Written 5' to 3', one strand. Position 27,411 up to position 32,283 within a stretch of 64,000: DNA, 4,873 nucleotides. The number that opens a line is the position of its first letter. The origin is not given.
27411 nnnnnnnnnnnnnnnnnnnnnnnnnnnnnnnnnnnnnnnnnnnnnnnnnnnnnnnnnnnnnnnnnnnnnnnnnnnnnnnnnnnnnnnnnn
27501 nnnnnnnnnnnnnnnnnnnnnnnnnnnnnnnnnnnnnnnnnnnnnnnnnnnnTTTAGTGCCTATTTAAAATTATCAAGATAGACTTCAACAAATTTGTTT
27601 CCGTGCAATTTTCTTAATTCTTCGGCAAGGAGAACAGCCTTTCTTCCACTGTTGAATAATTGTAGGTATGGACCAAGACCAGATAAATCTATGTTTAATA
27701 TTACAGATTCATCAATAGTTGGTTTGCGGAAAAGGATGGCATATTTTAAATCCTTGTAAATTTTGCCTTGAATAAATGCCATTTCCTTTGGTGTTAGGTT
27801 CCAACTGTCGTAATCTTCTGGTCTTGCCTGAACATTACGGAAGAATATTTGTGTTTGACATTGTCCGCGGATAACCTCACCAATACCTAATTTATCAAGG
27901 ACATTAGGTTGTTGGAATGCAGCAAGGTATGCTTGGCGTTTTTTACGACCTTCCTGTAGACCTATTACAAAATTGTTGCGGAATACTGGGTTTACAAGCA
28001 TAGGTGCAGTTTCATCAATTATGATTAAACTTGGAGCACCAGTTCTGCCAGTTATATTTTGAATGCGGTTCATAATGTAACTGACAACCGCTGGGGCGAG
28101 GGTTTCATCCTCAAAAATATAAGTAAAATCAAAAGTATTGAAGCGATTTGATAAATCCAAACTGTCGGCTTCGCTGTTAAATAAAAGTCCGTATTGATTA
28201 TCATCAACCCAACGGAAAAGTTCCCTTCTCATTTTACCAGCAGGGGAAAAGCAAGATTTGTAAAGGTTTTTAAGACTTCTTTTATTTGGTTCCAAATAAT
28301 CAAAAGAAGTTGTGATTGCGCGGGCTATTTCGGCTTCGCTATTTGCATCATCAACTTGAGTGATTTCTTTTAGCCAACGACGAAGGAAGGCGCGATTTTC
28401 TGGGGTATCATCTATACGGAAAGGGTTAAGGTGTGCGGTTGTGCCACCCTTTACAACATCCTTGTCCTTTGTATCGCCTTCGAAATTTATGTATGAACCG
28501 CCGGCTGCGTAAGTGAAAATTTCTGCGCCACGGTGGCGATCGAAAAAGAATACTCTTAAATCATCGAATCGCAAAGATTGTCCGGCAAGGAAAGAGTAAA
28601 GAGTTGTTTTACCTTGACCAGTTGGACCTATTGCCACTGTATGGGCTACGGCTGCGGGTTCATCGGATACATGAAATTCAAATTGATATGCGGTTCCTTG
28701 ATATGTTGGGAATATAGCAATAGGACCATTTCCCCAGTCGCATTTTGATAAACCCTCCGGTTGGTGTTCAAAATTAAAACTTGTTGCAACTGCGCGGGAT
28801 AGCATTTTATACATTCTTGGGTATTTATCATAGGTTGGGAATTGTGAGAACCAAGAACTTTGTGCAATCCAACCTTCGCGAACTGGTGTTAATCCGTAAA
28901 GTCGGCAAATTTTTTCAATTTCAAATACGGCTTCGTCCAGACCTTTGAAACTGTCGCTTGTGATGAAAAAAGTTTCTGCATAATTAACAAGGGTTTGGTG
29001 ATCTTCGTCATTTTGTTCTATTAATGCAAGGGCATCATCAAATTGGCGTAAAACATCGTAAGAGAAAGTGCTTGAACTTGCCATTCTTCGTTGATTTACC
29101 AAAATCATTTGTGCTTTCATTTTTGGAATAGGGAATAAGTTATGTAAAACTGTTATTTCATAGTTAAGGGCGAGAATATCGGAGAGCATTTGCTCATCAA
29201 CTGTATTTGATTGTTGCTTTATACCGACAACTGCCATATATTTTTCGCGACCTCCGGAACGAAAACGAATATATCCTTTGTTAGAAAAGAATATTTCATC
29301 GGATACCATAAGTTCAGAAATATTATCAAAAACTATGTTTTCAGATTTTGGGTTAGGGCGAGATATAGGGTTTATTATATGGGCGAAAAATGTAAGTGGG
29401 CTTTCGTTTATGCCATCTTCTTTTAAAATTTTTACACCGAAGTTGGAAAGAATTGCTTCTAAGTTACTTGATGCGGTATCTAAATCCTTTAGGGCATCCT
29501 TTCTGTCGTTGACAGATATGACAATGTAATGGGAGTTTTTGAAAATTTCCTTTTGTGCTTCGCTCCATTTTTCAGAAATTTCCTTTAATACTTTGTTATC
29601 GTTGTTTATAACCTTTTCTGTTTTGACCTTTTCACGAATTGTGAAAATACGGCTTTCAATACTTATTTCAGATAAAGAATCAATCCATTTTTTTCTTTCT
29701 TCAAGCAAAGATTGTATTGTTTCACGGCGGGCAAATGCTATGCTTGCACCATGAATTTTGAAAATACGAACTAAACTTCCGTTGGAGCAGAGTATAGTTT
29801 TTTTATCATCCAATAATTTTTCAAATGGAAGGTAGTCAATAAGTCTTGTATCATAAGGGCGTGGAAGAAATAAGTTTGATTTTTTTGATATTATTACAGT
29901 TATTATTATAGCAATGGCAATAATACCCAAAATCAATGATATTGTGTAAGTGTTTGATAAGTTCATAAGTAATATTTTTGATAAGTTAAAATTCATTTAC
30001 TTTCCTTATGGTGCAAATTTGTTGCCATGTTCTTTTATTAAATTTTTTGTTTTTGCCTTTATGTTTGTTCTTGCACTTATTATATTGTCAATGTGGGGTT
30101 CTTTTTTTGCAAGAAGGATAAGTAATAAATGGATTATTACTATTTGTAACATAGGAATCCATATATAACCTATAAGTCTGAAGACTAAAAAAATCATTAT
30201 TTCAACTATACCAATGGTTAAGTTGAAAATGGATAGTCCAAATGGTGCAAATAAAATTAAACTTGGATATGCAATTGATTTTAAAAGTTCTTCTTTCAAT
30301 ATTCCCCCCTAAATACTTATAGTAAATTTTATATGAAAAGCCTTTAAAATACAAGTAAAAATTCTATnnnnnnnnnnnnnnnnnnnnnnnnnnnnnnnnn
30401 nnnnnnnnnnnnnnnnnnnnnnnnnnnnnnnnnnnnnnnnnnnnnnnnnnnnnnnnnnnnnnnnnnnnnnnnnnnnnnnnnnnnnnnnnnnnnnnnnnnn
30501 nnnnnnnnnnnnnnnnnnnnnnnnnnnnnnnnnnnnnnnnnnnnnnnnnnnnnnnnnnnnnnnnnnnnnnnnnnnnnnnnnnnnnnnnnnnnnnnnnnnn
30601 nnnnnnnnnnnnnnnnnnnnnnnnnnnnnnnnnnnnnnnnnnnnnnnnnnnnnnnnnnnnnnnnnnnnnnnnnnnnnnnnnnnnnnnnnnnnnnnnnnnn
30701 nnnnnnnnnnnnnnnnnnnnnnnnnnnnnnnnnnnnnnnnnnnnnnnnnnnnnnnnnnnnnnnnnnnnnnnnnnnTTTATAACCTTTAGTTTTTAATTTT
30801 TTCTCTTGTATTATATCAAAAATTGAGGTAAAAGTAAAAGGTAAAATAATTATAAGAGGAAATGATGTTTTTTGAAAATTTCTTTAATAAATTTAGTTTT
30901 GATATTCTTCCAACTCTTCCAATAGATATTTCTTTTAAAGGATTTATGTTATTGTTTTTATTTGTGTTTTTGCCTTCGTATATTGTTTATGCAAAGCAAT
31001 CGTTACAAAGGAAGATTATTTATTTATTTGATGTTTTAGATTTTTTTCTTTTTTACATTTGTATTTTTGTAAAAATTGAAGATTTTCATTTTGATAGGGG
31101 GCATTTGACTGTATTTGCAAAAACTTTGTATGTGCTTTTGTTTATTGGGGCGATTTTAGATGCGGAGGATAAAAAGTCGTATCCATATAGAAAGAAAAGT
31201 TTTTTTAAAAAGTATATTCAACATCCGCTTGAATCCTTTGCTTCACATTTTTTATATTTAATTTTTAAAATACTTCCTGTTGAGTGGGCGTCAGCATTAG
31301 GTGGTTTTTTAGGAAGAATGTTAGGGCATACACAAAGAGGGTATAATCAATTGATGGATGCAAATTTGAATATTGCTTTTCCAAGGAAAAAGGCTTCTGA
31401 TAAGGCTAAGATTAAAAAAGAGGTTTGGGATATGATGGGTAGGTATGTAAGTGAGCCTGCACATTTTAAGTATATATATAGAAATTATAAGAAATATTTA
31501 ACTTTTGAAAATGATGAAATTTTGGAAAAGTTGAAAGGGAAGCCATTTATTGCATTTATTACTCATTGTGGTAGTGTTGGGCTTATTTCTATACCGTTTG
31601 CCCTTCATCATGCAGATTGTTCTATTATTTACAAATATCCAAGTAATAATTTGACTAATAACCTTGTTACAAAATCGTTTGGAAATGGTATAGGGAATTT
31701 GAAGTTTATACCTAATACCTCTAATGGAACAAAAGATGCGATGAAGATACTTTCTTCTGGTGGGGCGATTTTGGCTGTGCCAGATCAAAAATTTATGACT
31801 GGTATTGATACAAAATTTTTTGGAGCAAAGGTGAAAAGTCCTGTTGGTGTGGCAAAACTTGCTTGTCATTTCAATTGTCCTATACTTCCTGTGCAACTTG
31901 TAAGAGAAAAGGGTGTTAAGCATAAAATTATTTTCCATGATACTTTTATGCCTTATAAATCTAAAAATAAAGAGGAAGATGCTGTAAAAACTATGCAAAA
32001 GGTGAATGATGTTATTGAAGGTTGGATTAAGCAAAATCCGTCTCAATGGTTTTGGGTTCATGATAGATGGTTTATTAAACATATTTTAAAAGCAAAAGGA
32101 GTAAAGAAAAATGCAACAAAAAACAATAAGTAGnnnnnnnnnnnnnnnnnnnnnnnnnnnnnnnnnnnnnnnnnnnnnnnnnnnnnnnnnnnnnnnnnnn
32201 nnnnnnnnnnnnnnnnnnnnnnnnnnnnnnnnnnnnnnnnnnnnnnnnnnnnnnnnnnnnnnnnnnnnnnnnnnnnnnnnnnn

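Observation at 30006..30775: Zinc-ligand-deficient Ros/MucR regulator encoded directly upstream of, and co-directional with, virB3-virB4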

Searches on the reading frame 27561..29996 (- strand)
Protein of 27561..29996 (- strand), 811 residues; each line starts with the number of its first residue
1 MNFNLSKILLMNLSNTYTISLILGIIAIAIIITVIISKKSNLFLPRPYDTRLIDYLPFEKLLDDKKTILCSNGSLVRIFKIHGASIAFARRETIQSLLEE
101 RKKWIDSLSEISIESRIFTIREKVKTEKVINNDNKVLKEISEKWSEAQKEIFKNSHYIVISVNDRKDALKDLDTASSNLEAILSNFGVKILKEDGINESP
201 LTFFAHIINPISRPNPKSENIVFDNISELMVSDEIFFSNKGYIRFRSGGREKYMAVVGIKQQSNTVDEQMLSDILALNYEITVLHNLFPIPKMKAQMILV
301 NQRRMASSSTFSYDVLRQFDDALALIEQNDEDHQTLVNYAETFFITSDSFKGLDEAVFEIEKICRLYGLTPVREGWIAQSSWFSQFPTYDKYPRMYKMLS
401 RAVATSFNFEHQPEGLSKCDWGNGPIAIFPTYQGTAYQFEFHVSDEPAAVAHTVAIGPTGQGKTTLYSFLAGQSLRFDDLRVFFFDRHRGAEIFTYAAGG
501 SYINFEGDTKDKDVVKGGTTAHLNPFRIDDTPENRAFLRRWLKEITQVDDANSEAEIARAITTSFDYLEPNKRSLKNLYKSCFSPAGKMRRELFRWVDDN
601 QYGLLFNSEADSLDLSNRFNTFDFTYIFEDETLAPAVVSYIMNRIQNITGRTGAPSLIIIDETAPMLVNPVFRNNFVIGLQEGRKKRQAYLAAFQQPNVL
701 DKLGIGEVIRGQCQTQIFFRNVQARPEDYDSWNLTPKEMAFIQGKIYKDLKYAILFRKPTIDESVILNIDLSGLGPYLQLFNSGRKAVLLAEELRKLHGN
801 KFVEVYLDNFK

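Call 3: search_protein_families(library=pfam, proteins=[window:27561-29996:-], max_evalue=0.01)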
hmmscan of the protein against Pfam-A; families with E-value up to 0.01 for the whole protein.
window:27561-29996:- (811 aa): 1 family
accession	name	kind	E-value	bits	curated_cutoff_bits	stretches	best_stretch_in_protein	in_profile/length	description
PF03135.19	CagE_TrbE_VirB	-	4e-15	56.8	21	1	195-391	11-200/204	CagE, TrbE, VirB family, component of type IV transporter system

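Call 44: find_related_loci(query=window:27561-29996:-, collection=metagenome_contigs, flank=5000)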
Query window:27561-29996:- (811 aa) in metagenome_contigs; peptide patterns used: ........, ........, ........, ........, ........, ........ (x = any residue, [..] = any of these).
70 stretches matched a pattern; 13 encode a relative of the query (tblastn E <= 1e-3); 13 distinct loci.
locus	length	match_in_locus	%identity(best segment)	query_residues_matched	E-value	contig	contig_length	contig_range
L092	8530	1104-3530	82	1-809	0e+0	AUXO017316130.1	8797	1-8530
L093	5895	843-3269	81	1-809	0e+0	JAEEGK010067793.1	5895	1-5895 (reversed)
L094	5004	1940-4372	82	1-811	0e+0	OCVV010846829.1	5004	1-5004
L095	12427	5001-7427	81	1-809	0e+0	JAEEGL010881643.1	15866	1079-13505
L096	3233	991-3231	82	1-747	0e+0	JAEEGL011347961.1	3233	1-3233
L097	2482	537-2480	70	1-644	0e+0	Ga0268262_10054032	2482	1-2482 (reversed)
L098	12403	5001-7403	74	12-808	0e+0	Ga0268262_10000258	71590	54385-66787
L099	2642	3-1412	81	338-807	0e+0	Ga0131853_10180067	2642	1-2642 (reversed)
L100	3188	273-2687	48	4-807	0e+0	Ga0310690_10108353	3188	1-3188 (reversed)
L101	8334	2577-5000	47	1-807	0e+0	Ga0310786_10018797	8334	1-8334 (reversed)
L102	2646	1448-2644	77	1-399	0e+0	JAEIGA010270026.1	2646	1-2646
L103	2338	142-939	97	546-811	0e+0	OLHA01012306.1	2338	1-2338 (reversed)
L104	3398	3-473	89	655-811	3e-87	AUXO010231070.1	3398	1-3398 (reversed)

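Call 56: search_protein_families(library=ncbifam, proteins=[window:27561-29996:-], max_evalue=0.01)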
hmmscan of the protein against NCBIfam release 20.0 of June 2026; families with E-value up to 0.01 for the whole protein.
window:27561-29996:- (811 aa): 7 families
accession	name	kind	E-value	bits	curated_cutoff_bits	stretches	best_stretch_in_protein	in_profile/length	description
TIGR00929.1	VirB4_CagE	subfamily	9.6e-117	391.2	643.1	2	167-809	154-787/792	VirB4 family type IV secretion/conjugal transfer ATPase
NF010473.0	PRK13898.1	equivalog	7.6e-68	229.3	1050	2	163-801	164-786/801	type IV secretion system ATPase VirB4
NF010427.0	PRK13853.1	equivalog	3.8e-49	167.3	957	1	233-802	216-773/789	type IV secretion system protein VirB4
NF010447.0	PRK13873.1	equivalog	1.6e-33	115.7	1020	1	314-726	307-709/815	conjugal transfer protein TrbE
NF010404.0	PRK13830.1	subfamily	8.1e-31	106.5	810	1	434-725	444-723/818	conjugal transfer protein TrbE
NF010466.0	PRK13891.1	subfamily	2.1e-28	98.7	1322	1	434-728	476-761/852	conjugal transfer protein TrbE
NF045971.1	conju_CD1110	equivalog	8.3e-09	34.3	325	1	138-388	97-361/752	VirB4-like conjugal transfer ATPase, CD1110 family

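Call 57: search_solved_structures(query=window:27561-29996:-, max_evalue=0.001)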
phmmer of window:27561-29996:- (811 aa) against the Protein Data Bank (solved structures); distinct sequences matched with E-value up to 0.001: 3.
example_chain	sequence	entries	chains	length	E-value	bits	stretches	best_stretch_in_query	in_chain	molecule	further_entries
7o41_A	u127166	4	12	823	2.8e-35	125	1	169-745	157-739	TrwK protein | Type IV secretion system protein virB4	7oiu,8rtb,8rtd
7o43_A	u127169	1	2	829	2.9e-35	124.9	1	169-745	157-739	TrwK protein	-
7o42_A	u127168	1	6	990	5.8e-35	123.9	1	169-745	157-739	TrwK protein,Protein hcp1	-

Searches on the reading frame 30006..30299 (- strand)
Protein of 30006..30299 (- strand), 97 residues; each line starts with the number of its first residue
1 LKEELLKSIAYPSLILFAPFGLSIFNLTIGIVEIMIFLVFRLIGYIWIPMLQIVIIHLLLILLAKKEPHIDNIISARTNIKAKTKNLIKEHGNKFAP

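Call 3: search_protein_families(library=pfam, proteins=[window:30006-30299:-], max_evalue=0.01)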
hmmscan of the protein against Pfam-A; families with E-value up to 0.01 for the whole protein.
window:30006-30299:- (97 aa): 1 family
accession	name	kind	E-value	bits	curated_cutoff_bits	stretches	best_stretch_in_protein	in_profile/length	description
PF05101.18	VirB3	-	0.0021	18.8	23.9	1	19-86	19-79/84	Type IV secretory pathway, VirB3-like protein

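Call 56: search_protein_families(library=ncbifam, proteins=[window:30006-30299:-], max_evalue=0.01)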
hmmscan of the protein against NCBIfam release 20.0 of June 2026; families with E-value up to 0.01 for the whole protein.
window:30006-30299:- (97 aa): 0 families

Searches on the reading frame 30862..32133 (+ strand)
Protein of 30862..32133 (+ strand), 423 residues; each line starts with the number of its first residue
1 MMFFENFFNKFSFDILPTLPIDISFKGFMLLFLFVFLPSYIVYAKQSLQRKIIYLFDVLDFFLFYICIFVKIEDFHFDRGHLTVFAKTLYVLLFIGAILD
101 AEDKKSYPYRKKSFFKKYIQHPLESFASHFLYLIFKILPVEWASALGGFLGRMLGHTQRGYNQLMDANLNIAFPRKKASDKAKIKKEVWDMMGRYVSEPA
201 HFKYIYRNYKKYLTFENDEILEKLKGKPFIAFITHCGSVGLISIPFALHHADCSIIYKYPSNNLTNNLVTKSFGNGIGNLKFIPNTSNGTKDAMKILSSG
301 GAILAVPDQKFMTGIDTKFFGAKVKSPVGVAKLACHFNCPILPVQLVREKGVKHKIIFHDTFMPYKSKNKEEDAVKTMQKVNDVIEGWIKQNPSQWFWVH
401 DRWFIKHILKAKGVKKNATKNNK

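Call 3: search_protein_families(library=pfam, proteins=[window:30862-32133:+], max_evalue=0.01)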
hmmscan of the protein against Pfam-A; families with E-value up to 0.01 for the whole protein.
window:30862-32133:+ (423 aa): 1 family
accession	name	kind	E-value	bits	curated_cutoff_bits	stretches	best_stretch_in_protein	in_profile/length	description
PF03279.18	Lip_A_acyltrans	-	6.7e-38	131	22.3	1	115-403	4-293/295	Bacterial lipid A biosynthesis acyltransferase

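Call 56: search_protein_families(library=ncbifam, proteins=[window:30862-32133:+], max_evalue=0.01)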
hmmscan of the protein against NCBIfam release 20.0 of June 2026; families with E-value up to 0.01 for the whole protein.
window:30862-32133:+ (423 aa): 17 families
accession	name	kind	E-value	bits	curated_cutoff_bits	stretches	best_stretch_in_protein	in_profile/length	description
NF005120.0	PRK06553.1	equivalog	9.9e-51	172.9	273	1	125-403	25-306/308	lipid A biosynthesis lauroyl acyltransferase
NF005150.0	PRK06628.1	equivalog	2.9e-39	135.2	350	1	114-403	4-288/290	lipid A biosynthesis lauroyl acyltransferase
NF006270.0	PRK08419.1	equivalog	4.6e-28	98.4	248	1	130-403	12-288/298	lipid A biosynthesis lauroyl acyltransferase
TIGR02207.1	lipid_A_htrB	subfamily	8.7e-21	74.6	297.8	1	130-403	20-291/303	LpxL/LpxP family Kdo(2)-lipid IV(A) lauroyl/palmitoleoyl acyltransferase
NF006487.0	PRK08905.1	equivalog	6.2e-19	68.1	281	1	130-405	5-275/290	lysophospholipid acyltransferase family protein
NF006432.0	PRK08706.1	equivalog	9.3e-16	57.9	384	1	130-403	6-278/289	lipid A biosynthesis lauroyl acyltransferase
NF005399.0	PRK06946.1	subfamily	3.1e-15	56.2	343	1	131-403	13-283/294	lipid A biosynthesis lauroyl acyltransferase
NF005340.0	PRK06860.1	subfamily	2.4e-14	53.2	398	1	129-403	26-297/309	lipid A biosynthesis lauroyl acyltransferase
NF006507.0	PRK08943.1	subfamily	1.2e-13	50.8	337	1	120-399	20-300/322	lipid A biosynthesis (KDO)2-(lauroyl)-lipid IVA acyltransferase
NF004569.0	PRK05906.1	equivalog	3.1e-13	49.4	439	1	286-408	195-317/454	lipid A biosynthesis lauroyl acyltransferase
NF004191.0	PRK05646.1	equivalog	2.4e-12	46.7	491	1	129-403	23-295/310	lipid A biosynthesis lauroyl acyltransferase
TIGR02208.1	lipid_A_msbB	equivalog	4.8e-12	45.8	336.05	1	130-399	22-290/305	lauroyl-Kdo(2)-lipid IV(A) myristoyltransferase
NF006437.0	PRK08733.1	equivalog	7.3e-10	38.5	540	1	135-403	31-294/306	LpxL/LpxP family Kdo(2)-lipid IV(A) lauroyl/palmitoleoyl acyltransferase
NF005919.0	PRK07920.1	equivalog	2.4e-09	36.7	209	1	294-404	187-294/311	phosphatidylinositol mannoside acyltransferase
NF006438.0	PRK08734.1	equivalog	6.6e-08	31.9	363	1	165-405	47-287/305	lauroyl acyltransferase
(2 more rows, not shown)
